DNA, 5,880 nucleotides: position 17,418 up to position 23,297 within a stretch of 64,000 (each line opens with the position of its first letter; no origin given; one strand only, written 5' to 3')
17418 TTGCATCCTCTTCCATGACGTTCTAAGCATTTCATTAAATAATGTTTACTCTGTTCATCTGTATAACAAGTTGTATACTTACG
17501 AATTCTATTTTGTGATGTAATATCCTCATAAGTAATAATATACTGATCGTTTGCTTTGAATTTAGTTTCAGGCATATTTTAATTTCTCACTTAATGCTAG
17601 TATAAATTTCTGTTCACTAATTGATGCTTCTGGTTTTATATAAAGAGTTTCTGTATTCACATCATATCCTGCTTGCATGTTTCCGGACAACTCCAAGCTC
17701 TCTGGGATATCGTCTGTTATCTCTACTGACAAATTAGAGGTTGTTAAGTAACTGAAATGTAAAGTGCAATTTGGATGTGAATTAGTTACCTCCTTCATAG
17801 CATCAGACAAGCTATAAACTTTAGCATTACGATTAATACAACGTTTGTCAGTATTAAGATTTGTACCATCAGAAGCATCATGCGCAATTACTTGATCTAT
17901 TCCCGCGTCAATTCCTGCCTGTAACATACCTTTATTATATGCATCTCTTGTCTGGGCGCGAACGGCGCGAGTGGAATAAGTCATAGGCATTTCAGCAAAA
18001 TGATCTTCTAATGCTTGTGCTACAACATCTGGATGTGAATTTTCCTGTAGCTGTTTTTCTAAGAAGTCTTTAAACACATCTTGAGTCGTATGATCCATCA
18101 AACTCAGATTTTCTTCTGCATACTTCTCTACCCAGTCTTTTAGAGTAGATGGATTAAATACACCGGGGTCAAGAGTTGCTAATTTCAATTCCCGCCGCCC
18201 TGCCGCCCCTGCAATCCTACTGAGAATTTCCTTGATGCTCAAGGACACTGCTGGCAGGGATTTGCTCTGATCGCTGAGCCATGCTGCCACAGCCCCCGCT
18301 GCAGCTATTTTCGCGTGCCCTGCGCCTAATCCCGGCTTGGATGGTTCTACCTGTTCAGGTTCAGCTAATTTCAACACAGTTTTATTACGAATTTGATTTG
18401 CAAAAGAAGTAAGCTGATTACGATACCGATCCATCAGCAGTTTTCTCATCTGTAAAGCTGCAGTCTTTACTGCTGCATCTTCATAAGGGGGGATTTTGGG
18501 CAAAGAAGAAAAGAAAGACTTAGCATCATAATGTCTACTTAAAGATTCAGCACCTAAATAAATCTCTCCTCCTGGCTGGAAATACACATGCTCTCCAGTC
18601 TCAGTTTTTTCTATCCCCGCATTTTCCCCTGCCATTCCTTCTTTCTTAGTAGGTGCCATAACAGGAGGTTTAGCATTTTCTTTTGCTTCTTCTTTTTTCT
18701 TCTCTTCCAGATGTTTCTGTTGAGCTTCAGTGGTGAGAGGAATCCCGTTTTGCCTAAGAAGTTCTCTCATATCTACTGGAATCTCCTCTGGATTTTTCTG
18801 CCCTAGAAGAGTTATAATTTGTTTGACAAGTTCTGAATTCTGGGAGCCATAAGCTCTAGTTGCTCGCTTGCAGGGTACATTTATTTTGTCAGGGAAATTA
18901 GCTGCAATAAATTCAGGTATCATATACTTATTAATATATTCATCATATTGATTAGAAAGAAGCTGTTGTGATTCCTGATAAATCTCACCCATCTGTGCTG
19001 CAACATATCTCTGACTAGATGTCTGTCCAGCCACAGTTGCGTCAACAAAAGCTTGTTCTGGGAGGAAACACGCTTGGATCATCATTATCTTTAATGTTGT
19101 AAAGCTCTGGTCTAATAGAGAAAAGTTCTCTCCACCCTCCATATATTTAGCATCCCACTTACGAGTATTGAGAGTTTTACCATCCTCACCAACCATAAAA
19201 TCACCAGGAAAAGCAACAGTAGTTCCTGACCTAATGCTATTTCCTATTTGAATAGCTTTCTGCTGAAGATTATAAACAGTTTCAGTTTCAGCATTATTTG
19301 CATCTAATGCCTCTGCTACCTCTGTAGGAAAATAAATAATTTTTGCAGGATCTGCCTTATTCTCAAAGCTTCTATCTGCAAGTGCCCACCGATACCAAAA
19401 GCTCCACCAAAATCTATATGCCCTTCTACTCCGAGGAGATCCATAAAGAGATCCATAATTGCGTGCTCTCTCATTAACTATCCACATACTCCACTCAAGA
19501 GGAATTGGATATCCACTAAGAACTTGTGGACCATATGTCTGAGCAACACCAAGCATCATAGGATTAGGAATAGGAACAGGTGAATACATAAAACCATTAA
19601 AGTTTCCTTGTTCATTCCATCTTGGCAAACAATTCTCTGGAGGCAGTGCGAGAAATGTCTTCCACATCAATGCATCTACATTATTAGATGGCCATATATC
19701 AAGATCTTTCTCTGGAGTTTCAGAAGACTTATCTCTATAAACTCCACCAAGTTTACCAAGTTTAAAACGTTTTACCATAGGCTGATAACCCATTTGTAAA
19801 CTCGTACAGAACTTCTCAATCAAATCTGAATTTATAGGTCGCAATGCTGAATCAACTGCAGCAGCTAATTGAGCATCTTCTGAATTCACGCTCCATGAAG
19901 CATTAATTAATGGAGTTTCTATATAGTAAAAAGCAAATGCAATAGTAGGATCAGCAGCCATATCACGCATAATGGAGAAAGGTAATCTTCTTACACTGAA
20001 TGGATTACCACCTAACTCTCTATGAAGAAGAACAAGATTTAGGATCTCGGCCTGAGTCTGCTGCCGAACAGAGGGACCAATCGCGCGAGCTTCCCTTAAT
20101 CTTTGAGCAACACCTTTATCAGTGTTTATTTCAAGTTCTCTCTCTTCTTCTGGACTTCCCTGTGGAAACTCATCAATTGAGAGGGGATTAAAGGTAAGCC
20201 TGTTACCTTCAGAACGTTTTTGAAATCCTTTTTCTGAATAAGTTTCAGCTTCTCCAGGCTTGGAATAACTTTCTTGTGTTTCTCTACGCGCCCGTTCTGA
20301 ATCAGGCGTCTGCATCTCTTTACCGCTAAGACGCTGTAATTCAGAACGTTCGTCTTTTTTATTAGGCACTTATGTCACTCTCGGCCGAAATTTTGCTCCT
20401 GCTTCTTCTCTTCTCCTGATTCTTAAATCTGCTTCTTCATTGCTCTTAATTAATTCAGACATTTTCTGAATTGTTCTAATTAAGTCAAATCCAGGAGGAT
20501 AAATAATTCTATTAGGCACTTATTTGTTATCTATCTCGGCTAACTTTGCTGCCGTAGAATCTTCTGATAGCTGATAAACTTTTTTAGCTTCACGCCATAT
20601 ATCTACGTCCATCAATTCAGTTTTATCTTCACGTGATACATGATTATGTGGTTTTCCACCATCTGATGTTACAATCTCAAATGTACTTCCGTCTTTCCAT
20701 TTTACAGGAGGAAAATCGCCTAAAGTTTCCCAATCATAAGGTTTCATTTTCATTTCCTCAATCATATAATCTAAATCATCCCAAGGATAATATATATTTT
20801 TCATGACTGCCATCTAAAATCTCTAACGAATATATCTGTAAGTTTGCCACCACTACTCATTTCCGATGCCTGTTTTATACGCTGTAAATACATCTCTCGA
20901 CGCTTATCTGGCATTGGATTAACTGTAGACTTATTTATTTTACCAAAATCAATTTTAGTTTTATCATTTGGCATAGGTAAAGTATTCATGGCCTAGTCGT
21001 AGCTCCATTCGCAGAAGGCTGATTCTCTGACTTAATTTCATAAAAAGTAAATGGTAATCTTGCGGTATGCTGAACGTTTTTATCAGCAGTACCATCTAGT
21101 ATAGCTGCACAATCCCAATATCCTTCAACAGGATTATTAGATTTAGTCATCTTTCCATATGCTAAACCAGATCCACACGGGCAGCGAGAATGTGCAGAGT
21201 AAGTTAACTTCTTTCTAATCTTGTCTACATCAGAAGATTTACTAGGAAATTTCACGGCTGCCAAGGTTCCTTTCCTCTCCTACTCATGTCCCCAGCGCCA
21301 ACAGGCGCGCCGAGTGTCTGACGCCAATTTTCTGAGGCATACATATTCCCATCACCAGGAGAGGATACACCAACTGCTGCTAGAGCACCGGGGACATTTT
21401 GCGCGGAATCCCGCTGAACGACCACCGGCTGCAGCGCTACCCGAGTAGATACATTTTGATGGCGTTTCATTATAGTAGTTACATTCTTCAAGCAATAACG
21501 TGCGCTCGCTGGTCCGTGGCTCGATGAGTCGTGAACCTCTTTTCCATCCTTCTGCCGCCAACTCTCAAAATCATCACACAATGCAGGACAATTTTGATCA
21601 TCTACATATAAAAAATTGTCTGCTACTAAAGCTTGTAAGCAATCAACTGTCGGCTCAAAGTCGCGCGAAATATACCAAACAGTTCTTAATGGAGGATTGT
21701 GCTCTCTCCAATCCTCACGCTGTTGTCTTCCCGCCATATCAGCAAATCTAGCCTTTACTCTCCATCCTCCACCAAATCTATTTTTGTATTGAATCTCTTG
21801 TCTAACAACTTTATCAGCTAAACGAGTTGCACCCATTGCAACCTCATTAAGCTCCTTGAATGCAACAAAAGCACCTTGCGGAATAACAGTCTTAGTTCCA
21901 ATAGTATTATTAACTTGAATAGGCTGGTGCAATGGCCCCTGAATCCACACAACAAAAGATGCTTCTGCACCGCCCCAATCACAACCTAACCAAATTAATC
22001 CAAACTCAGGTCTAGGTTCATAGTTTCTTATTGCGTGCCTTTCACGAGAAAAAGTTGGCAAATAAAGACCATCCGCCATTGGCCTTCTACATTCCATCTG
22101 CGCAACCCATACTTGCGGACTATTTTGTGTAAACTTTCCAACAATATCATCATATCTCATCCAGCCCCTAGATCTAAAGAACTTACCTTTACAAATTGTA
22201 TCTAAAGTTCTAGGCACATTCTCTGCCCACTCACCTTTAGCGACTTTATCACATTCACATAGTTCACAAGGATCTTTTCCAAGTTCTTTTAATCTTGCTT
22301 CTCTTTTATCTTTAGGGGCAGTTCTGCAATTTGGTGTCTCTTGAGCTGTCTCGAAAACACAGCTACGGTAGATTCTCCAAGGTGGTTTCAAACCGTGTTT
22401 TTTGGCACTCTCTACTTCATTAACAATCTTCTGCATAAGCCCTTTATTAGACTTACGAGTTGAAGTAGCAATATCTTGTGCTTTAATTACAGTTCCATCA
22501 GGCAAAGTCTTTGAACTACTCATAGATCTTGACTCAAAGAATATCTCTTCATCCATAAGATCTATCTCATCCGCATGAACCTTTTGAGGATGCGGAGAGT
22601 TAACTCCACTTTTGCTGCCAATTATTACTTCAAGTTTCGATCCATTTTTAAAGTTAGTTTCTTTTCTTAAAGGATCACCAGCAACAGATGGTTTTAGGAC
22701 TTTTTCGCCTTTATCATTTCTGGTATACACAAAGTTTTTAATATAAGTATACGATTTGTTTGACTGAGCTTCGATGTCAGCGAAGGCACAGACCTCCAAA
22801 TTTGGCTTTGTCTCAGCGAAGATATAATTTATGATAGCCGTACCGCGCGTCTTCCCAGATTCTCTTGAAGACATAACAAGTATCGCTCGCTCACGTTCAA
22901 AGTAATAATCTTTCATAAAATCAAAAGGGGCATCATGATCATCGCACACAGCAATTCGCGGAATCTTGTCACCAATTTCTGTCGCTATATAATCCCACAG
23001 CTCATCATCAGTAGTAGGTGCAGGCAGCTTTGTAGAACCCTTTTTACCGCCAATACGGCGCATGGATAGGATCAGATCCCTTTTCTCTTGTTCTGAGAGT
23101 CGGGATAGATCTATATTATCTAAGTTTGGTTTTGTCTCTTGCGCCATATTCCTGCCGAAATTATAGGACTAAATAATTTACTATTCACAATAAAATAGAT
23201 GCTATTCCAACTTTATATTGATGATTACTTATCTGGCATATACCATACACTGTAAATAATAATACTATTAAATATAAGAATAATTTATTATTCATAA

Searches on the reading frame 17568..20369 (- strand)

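Call 8: search_protein_families(library=phrogs, proteins=[window:17568-20369:-], max_evalue=0.01)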
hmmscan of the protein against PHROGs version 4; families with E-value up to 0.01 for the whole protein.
window:17568-20369:- (933 aa): 3 families
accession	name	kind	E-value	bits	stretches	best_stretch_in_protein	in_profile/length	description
phrog_113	-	head and packaging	2.2e-06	27.1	1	132-363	70-255/1272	portal protein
phrog_2468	-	head and packaging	5.5e-05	23.8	1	692-818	78-204/303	head morphogenesis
phrog_6577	-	unknown function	0.00011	21.6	1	736-869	87-223/1066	-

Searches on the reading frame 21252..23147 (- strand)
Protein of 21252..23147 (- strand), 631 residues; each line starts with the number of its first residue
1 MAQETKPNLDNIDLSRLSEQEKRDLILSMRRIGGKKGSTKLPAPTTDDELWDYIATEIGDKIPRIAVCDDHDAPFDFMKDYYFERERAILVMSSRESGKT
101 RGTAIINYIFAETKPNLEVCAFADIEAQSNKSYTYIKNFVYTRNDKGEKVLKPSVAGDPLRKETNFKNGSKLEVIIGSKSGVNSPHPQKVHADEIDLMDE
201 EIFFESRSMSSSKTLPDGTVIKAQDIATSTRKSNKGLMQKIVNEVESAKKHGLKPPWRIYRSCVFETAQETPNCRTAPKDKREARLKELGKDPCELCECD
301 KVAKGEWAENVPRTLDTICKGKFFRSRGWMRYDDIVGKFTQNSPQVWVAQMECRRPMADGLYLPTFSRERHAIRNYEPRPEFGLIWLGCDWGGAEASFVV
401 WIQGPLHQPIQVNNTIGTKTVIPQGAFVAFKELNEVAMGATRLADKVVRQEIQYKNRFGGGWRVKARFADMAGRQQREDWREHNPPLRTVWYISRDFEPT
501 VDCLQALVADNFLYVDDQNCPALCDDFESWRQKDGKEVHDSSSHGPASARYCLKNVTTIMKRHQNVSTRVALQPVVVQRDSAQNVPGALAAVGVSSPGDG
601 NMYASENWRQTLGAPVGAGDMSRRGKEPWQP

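Call 8: search_protein_families(library=phrogs, proteins=[window:21252-23147:-], max_evalue=0.01)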
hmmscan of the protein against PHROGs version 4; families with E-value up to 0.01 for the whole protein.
window:21252-23147:- (631 aa): 2 families
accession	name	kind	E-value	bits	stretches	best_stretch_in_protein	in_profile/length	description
phrog_2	-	head and packaging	2.3e-09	37.6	1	74-553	266-589/807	terminase large subunit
phrog_9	-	head and packaging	0.00094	19.1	1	85-199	222-333/812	terminase large subunit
